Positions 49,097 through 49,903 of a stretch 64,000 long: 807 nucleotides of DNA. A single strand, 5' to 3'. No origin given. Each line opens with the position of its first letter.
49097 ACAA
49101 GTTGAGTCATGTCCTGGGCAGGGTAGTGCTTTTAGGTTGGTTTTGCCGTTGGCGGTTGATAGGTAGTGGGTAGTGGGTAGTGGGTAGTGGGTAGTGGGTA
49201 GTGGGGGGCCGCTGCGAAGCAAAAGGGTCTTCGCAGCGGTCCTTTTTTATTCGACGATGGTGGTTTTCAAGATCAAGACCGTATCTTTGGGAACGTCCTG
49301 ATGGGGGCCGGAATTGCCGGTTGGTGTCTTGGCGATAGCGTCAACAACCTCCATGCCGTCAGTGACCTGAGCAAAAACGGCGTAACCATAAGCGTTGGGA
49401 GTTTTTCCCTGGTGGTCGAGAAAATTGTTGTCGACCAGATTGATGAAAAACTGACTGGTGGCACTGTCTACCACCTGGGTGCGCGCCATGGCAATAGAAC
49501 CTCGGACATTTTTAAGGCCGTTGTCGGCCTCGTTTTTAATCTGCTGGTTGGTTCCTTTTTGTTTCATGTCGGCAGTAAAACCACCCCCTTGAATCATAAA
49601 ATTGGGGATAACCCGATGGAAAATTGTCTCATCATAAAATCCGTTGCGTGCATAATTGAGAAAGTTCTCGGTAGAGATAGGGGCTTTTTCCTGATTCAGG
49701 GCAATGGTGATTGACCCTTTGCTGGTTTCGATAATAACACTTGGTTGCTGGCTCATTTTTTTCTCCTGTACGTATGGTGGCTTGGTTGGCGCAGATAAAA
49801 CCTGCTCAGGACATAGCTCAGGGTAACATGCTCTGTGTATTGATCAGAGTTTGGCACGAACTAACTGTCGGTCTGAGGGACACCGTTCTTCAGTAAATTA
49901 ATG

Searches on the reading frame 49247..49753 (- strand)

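Call 38: search_protein_families(library=pfam, proteins=[window:49247-49753:-], max_evalue=0.00001)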
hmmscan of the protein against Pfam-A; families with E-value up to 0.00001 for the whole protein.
window:49247-49753:- (168 aa): 1 family
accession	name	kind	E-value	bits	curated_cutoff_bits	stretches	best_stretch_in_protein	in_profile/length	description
PF00160.26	Pro_isomerase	-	4.2e-47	160.8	21.7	1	6-165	2-158/159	Cyclophilin type peptidyl-prolyl cis-trans isomerase/CLD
